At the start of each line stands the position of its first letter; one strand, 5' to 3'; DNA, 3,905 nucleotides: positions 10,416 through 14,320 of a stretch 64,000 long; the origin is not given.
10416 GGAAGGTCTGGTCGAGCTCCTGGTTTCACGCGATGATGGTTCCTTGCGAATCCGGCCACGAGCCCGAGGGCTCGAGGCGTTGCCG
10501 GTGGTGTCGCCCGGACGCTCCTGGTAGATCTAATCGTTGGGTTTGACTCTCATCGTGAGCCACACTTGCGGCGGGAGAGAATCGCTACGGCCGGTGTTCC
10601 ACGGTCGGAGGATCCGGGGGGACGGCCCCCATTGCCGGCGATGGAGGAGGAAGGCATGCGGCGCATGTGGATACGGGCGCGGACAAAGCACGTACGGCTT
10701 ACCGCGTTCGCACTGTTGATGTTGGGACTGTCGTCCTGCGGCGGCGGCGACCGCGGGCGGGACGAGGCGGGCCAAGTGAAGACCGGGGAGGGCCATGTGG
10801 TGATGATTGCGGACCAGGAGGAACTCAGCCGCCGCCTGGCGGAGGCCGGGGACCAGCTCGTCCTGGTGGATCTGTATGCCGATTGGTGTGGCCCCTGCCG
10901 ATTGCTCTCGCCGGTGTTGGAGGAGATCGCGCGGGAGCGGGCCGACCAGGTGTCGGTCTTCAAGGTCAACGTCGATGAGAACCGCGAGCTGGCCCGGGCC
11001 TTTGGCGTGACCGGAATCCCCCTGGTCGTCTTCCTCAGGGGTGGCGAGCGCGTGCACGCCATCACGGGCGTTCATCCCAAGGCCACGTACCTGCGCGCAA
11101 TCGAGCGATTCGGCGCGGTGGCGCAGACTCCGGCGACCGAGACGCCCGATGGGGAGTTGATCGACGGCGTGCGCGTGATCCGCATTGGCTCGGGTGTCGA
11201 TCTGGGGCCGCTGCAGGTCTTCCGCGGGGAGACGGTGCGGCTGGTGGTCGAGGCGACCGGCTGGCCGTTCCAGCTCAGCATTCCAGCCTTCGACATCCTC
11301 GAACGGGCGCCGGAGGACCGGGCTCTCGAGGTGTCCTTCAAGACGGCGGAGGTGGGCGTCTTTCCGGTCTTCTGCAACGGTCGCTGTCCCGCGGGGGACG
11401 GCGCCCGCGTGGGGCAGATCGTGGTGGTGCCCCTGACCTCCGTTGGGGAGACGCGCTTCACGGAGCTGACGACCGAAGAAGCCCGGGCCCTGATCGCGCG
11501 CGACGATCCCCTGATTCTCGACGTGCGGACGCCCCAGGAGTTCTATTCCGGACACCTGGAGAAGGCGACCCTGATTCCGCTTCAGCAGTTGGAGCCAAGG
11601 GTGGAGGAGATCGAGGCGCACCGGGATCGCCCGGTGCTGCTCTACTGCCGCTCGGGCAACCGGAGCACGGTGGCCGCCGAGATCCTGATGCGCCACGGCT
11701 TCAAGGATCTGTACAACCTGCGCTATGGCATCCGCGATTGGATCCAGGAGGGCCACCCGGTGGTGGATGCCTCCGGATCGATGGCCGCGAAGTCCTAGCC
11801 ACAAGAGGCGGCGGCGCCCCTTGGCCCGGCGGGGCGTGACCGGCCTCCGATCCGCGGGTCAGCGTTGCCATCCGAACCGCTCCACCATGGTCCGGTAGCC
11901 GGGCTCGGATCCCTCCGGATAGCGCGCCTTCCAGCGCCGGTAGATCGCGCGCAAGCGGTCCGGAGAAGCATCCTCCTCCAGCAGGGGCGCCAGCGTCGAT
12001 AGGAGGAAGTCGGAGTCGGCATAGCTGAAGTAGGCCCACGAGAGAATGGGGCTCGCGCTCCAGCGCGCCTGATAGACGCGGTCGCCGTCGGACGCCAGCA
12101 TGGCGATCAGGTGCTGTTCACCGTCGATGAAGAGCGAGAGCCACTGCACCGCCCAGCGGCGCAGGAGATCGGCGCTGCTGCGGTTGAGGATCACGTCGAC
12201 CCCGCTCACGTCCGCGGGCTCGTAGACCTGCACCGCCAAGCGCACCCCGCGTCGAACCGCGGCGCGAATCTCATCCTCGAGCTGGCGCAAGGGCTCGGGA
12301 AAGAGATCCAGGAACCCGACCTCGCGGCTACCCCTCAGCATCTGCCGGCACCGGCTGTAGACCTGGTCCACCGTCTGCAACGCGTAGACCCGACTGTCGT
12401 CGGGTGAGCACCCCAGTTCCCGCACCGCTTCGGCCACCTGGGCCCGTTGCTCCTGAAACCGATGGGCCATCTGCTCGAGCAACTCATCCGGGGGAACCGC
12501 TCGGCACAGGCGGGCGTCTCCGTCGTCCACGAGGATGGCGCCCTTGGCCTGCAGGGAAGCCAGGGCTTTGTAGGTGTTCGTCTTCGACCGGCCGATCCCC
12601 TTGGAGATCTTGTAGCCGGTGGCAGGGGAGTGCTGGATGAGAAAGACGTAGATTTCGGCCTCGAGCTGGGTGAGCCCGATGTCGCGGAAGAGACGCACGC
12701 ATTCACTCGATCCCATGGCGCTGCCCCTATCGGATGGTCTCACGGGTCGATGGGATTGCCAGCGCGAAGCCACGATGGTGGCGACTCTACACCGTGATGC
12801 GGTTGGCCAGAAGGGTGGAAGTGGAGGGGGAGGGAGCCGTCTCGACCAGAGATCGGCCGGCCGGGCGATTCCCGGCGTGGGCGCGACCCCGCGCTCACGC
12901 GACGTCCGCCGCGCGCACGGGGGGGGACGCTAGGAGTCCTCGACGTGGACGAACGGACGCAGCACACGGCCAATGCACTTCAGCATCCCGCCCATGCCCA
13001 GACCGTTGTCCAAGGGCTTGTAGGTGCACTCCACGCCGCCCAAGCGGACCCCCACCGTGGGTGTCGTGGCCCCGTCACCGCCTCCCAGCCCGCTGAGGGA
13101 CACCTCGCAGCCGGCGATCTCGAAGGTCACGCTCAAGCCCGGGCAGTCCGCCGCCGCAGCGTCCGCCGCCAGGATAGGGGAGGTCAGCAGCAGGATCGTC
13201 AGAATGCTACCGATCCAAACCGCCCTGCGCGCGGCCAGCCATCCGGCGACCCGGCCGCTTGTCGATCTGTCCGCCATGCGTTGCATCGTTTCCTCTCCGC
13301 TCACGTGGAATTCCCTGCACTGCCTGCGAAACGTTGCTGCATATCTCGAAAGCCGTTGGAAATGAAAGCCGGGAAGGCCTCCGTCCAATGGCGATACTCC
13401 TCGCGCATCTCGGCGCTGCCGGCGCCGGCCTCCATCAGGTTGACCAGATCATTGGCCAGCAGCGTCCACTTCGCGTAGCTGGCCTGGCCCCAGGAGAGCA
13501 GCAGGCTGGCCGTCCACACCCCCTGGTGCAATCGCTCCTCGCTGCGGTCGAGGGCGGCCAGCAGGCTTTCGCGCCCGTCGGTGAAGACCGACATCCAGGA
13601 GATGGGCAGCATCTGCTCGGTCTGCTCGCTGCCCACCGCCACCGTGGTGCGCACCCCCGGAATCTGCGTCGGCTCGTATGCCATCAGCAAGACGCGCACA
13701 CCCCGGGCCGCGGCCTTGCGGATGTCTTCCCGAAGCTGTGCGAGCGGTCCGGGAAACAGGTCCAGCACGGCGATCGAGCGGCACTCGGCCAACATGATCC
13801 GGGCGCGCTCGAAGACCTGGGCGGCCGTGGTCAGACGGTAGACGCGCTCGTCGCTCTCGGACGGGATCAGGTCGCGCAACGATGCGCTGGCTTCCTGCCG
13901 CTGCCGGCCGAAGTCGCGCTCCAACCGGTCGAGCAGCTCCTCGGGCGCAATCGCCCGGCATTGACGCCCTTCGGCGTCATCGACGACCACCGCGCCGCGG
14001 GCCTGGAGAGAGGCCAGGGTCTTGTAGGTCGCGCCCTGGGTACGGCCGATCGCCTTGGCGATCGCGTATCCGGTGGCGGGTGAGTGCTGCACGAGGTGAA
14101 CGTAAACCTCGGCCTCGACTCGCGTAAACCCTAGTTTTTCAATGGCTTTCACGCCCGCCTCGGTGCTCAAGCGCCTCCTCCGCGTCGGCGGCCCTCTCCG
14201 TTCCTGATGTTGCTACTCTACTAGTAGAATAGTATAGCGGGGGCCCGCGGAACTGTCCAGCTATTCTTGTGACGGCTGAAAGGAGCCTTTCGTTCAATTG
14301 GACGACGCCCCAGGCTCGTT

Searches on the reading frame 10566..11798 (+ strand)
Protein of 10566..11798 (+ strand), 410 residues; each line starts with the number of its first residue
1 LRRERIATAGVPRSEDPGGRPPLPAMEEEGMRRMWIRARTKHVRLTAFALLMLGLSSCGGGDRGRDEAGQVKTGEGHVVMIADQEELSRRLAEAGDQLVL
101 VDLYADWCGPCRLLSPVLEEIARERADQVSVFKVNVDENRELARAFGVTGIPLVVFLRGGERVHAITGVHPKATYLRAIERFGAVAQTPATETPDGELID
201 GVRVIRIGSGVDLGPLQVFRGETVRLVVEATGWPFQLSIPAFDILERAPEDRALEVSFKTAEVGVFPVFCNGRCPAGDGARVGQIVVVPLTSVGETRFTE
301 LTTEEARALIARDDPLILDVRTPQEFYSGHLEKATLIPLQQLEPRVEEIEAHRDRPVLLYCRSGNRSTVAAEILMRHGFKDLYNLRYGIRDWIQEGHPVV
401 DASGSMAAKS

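Call 22: search_protein_families(library=pfam, proteins=[window:10566-11798:+], max_evalue=0.001)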
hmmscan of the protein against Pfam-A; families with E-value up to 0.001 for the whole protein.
window:10566-11798:+ (410 aa): 7 families
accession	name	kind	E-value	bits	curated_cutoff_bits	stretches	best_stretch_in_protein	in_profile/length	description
PF00085.26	Thioredoxin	-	7.5e-23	80.9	23.5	1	82-179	5-101/103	Thioredoxin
PF00581.25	Rhodanese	-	1.7e-17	64.2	22.2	1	302-394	1-101/102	Rhodanese-like domain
PF13098.12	Thioredoxin_2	-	1.9e-07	31.8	27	1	96-177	5-102/104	Thioredoxin-like domain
PF13899.12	Thioredoxin_7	-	2.2e-05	24.9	27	1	89-158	11-82/83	Thioredoxin-like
PF14595.12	Thioredoxin_9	-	2.4e-05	24.7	25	1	84-160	29-107/129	Thioredoxin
PF07449.17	HyaE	-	0.00038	20.9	22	0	82-175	14-108/108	Hydrogenase-1 expression protein HyaE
PF13905.12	Thioredoxin_8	-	0.0004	21.1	27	0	97-141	2-48/94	Thioredoxin-like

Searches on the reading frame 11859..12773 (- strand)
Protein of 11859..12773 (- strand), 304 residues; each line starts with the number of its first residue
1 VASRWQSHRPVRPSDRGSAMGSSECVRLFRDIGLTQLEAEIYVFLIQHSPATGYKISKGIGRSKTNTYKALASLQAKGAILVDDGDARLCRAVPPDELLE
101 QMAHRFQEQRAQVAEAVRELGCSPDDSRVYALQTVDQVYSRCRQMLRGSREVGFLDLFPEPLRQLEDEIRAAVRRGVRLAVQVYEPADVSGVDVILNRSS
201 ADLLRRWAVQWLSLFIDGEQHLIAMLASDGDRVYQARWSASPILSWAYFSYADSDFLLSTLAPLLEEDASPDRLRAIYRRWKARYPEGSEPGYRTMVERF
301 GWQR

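Call 21: search_protein_families(library=pfam, proteins=[window:11859-12773:-], max_evalue=0.001)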
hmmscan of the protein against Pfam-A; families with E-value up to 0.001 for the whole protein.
window:11859-12773:- (304 aa): 1 family
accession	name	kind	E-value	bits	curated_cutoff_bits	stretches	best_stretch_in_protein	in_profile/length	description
PF01978.25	TrmB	-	1e-13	51.4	25.6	1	31-95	3-67/68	Sugar-specific transcriptional regulator TrmB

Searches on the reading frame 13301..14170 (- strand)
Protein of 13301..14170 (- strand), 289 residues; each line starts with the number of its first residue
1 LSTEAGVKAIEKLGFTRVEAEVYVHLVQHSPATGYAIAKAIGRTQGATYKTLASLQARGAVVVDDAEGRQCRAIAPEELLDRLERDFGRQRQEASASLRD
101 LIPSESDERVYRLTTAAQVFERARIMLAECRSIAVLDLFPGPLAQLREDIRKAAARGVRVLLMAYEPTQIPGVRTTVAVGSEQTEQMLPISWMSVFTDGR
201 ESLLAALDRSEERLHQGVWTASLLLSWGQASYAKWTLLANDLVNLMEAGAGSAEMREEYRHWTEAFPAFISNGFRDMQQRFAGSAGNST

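Call 21: search_protein_families(library=pfam, proteins=[window:13301-14170:-], max_evalue=0.001)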
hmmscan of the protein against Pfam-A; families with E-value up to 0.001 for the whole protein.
window:13301-14170:- (289 aa): 2 families
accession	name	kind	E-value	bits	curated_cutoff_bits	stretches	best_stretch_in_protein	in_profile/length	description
PF01978.25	TrmB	-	2.1e-13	50.4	25.6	1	11-77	2-68/68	Sugar-specific transcriptional regulator TrmB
PF11495.14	Regulator_TrmB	-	0.00087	19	22.2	0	114-207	6-97/233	Archaeal transcriptional regulator TrmB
